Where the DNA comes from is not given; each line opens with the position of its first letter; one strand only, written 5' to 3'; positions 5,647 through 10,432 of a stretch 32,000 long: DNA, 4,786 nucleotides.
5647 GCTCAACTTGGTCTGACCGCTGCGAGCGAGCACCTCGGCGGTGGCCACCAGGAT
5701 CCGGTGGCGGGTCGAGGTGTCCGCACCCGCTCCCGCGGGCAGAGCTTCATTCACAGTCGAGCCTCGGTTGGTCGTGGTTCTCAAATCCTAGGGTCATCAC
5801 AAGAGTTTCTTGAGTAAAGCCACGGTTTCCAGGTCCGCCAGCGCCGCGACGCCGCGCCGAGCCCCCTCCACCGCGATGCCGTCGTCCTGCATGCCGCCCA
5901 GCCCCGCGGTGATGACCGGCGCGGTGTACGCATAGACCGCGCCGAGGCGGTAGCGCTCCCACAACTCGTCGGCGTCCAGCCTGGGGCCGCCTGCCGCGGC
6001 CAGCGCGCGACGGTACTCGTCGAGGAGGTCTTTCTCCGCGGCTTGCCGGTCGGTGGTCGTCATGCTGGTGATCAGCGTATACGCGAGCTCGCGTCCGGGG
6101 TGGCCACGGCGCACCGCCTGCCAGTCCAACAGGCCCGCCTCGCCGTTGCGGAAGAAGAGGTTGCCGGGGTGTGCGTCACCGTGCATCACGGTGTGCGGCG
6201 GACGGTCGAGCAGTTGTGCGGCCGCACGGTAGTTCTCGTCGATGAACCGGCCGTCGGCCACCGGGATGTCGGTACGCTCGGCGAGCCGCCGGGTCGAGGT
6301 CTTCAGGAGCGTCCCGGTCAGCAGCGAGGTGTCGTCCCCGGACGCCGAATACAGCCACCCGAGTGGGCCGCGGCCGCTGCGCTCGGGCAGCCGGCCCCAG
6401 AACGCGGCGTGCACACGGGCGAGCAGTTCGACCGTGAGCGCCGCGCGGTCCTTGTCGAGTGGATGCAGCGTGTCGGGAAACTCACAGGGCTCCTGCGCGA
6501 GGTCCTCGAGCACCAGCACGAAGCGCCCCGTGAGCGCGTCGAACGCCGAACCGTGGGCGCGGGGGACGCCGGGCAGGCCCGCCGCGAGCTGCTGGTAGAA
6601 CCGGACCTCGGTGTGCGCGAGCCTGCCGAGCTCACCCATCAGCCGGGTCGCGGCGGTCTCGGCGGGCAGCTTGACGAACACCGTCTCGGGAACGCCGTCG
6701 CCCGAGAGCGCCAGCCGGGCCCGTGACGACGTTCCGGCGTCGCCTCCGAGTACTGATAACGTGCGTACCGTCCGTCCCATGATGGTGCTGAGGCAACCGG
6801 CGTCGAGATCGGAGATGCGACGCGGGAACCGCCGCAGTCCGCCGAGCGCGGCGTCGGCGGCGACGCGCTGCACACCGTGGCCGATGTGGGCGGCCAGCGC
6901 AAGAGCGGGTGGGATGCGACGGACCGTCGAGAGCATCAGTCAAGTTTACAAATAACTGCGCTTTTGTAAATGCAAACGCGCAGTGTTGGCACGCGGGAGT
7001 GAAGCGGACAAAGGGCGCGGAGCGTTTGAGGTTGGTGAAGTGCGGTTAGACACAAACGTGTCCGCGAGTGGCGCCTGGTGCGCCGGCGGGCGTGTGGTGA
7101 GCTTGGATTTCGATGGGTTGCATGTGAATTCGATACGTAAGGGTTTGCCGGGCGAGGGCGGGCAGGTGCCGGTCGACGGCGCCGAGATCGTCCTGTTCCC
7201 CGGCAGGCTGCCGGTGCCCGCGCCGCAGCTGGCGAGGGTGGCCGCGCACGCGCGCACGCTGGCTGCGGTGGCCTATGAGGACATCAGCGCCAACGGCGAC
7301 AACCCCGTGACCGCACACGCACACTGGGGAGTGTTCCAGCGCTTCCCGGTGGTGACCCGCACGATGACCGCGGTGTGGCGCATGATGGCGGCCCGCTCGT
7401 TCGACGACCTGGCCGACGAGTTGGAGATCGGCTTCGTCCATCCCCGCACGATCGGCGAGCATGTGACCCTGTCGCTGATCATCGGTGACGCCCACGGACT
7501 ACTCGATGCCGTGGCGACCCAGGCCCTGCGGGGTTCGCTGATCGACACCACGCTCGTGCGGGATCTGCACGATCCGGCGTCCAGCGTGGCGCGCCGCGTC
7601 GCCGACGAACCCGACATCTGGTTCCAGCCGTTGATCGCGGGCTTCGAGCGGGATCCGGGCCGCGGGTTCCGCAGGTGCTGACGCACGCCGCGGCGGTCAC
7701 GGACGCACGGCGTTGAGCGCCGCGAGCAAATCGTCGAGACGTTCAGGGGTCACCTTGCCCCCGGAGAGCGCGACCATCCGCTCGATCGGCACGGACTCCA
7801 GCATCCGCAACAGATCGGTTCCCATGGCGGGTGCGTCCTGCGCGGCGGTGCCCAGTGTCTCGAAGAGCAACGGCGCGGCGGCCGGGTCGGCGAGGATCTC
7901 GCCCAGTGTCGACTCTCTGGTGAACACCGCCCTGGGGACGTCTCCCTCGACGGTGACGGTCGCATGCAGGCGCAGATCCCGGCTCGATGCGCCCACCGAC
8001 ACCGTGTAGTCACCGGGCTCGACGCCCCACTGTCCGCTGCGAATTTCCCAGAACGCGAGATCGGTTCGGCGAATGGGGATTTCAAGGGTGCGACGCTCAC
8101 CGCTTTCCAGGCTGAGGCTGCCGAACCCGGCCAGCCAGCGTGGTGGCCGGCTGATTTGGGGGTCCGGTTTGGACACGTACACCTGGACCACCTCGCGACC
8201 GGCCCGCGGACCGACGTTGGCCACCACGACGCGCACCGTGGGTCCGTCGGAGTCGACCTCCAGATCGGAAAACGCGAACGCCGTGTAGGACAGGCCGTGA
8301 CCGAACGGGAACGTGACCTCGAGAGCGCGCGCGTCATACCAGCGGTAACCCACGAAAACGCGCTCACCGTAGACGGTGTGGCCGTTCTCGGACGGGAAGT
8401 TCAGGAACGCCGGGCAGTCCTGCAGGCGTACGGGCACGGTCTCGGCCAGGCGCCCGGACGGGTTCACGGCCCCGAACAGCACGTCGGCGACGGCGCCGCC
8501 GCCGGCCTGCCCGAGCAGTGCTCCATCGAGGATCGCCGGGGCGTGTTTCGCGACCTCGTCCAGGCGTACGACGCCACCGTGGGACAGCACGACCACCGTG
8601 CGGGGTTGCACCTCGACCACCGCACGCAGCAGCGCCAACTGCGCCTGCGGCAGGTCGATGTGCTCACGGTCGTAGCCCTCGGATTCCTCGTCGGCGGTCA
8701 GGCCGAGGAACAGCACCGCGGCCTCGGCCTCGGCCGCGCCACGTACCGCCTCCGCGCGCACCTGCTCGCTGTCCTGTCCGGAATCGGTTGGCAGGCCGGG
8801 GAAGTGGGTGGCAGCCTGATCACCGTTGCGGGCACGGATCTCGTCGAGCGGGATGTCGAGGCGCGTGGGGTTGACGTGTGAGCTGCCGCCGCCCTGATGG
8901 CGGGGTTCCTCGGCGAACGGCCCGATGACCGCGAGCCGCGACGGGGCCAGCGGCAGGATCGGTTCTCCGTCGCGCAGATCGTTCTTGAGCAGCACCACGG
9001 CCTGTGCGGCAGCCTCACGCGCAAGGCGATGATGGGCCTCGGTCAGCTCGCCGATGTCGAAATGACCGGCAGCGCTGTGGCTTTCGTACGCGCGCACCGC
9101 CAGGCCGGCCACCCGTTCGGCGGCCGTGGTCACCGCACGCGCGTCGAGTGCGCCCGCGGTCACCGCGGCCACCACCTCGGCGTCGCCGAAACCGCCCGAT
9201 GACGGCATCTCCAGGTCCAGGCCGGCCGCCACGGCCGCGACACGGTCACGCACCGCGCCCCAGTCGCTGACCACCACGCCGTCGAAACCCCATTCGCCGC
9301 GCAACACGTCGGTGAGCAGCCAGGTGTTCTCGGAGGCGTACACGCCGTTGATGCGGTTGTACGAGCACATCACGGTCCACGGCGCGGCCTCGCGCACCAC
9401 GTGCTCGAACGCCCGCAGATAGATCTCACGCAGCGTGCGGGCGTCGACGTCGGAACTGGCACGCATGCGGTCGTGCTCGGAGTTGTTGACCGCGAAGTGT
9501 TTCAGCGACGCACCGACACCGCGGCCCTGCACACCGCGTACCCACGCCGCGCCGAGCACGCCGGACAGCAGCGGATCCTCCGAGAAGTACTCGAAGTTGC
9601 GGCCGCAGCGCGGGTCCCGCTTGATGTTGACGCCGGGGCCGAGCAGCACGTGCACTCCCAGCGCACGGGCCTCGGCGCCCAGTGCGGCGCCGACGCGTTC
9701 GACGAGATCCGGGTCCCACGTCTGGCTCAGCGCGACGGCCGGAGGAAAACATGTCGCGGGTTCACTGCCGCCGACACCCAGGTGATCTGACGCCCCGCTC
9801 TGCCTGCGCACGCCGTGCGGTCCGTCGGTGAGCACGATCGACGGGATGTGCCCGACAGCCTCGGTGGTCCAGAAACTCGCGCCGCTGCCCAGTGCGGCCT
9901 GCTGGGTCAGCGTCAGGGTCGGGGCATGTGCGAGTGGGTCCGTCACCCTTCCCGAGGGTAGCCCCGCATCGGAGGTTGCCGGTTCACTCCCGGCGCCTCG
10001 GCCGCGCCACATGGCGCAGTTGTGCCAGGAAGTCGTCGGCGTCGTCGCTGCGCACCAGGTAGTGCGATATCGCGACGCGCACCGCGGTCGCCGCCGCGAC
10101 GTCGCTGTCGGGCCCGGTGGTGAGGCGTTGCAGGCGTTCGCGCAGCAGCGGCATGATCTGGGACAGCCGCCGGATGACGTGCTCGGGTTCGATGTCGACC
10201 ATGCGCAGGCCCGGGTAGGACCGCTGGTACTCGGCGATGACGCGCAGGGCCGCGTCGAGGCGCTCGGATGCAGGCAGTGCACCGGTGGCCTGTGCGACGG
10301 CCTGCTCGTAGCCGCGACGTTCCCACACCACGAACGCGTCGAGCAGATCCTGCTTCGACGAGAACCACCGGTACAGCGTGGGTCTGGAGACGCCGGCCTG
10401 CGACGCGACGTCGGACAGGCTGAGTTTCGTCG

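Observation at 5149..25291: Five copies of a bipartite motif, each 6-9 nt upstream of a start codon, define a candidate leaderless TetR regulon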

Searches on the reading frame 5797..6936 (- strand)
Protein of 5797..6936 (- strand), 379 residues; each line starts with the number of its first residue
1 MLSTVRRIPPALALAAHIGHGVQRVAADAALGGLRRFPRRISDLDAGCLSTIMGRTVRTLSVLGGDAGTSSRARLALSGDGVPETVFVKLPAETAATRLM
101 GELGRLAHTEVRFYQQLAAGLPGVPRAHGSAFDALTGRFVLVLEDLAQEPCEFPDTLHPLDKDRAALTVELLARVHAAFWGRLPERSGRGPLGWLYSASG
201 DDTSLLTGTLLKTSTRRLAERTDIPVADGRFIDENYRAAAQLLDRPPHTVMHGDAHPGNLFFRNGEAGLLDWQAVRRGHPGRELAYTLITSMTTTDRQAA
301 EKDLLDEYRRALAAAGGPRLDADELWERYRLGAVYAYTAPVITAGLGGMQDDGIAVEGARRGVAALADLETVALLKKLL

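Call 10: search_protein_families(library=pfam, proteins=[window:5797-6936:-])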
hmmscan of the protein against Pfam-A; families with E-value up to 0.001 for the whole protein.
window:5797-6936:- (379 aa): 3 families
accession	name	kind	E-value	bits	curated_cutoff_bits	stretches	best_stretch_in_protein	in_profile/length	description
PF01636.29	APH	-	3.8e-17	63.3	23.2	1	105-317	35-230/239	Phosphotransferase enzyme family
PF02958.26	EcKL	-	4.5e-14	52.9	22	1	242-314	209-287/294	Ecdysteroid kinase-like family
PF07914.17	DUF1679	-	2.3e-09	37.1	24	1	248-341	268-365/414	Uncharacterized oxidoreductase dhs-27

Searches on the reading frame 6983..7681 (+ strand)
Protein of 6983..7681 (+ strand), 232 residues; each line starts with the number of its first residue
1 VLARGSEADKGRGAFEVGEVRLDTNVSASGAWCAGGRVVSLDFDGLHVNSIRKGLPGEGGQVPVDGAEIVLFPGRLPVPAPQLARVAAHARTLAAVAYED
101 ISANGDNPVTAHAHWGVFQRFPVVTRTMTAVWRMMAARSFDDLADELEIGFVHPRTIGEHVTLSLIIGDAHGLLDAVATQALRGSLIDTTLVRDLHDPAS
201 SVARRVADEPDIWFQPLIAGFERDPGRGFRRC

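Call 10: search_protein_families(library=pfam, proteins=[window:6983-7681:+])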
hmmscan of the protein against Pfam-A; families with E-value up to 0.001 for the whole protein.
window:6983-7681:+ (232 aa): 0 families

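Call 67: search_protein_families(library=pfam, proteins=[window:6983-7681:+], max_evalue=0.01)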
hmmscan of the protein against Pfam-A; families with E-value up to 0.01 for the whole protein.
window:6983-7681:+ (232 aa): 0 families

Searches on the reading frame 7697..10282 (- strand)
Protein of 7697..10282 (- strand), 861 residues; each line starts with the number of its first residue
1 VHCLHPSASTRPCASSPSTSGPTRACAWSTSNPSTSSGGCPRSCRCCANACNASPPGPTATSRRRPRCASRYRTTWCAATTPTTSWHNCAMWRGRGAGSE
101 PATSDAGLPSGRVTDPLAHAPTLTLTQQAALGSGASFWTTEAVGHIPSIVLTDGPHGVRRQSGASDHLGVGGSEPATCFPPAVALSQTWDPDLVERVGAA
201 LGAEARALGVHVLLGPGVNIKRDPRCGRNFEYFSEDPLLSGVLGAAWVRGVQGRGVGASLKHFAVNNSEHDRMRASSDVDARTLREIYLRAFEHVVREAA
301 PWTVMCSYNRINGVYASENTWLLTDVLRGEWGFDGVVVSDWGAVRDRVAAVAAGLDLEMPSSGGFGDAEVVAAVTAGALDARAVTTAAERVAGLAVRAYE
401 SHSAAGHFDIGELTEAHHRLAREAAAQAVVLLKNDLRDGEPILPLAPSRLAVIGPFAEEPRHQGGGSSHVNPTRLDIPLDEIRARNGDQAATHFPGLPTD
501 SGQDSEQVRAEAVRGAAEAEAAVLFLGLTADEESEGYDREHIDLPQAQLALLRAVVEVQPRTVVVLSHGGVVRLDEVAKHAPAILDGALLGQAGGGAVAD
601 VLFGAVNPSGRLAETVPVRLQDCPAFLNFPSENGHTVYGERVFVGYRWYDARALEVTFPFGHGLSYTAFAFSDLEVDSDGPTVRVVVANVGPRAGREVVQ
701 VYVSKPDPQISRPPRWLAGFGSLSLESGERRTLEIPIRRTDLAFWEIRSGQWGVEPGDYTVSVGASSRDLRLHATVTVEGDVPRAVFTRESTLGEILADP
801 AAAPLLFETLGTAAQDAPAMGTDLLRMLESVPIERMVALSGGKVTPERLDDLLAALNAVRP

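Call 10: search_protein_families(library=pfam, proteins=[window:7697-10282:-])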
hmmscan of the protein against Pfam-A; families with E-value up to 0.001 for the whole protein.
window:7697-10282:- (861 aa): 3 families
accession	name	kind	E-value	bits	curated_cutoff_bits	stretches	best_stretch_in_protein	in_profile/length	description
PF01915.27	Glyco_hydro_3_C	-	4.3e-50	170.9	31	1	429-666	1-200/200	Glycosyl hydrolase family 3 C-terminal domain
PF00933.27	Glyco_hydro_3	-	2.4e-43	149.2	27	1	174-392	81-314/316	Glycosyl hydrolase family 3 N terminal domain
PF14310.12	Fn3-like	-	3.4e-24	85.2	25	1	697-767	1-71/71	Fibronectin type III-like domain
